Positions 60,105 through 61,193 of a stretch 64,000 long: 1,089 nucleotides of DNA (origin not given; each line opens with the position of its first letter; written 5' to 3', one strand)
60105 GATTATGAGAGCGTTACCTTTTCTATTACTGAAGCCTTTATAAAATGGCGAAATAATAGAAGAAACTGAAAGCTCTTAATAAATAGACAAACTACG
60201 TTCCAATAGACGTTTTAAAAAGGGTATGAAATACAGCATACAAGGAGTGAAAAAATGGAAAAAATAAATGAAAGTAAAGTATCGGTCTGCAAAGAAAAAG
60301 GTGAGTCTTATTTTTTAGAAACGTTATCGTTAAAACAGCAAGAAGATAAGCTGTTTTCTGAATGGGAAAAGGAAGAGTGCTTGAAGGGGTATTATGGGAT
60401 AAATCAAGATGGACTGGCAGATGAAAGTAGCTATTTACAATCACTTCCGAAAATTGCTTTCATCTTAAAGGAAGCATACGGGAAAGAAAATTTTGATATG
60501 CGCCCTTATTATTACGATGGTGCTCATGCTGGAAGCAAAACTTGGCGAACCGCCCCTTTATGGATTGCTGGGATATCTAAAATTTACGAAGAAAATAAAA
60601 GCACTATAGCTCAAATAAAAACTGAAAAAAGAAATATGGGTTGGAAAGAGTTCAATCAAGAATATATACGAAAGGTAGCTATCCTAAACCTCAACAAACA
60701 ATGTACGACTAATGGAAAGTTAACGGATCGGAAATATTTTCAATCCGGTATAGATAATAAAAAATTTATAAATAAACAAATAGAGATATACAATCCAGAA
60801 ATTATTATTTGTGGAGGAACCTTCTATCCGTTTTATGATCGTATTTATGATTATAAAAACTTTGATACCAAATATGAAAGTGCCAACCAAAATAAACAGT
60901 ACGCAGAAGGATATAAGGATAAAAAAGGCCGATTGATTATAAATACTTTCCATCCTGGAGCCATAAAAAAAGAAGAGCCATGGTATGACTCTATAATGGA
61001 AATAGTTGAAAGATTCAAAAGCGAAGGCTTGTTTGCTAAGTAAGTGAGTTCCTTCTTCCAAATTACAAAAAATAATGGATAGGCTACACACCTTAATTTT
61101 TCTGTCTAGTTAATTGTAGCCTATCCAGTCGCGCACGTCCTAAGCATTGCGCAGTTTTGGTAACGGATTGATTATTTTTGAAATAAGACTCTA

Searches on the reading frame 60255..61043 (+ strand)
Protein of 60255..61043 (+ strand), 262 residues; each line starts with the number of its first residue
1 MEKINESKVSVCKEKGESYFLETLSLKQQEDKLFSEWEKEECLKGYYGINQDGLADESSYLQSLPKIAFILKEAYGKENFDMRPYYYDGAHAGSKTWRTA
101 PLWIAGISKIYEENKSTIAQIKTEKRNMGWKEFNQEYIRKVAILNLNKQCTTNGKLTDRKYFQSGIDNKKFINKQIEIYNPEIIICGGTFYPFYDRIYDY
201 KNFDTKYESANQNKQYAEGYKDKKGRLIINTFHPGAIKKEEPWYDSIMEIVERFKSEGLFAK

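Call 63: find_encoding_contigs(protein=window:60255-61043:+, flank=10000, max_places=10)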
Protein window:60255-61043:+ (262 aa): 21 contigs read that carry it; 8 places shown.
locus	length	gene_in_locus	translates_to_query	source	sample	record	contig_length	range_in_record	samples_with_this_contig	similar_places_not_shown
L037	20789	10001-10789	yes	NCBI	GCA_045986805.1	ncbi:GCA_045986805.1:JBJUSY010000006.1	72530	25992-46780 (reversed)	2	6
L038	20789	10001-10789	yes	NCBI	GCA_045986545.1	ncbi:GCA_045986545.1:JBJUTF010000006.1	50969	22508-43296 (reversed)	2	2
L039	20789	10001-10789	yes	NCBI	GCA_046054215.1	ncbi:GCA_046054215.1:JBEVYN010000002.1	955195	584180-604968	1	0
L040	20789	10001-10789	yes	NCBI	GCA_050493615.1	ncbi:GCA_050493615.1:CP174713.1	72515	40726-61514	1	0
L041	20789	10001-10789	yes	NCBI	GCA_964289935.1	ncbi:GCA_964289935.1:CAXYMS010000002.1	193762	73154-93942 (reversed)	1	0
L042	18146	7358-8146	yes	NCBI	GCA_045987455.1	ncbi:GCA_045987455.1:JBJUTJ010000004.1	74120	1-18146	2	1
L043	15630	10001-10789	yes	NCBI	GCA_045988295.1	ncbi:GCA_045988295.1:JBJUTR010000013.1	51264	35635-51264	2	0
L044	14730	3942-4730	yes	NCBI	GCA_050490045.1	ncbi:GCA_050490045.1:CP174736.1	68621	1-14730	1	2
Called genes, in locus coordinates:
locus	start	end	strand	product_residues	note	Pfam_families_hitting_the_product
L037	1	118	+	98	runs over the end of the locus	PF08951:EntA_Immun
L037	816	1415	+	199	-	PF00589:Phage_integrase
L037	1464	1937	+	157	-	-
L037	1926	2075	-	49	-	-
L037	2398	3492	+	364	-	PF13936:HTH_38, PF00665:rve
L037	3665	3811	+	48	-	-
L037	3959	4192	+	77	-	PF12728:HTH_17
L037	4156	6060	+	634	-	PF02086:MethyltransfD12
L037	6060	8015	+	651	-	PF09491:RE_AlwI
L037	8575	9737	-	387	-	PF01527:HTH_Tnp_1, PF13518:HTH_28 (faint), PF13276:HTH_21, PF00665:rve, PF13610:DDE_Tnp_IS240 (weak), PF13683:rve_3, PF13333:rve_2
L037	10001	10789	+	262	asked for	-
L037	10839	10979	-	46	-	-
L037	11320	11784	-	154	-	-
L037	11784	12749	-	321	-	PF01656:CbiA, PF06564:CBP_BcsQ (faint), PF09140:MipZ (faint), PF10609:ParA (weak), PF13614:AAA_31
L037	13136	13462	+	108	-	-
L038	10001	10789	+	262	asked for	-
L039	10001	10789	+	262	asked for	-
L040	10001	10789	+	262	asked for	-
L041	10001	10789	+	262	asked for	-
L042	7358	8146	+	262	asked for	-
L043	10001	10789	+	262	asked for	-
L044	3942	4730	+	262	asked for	-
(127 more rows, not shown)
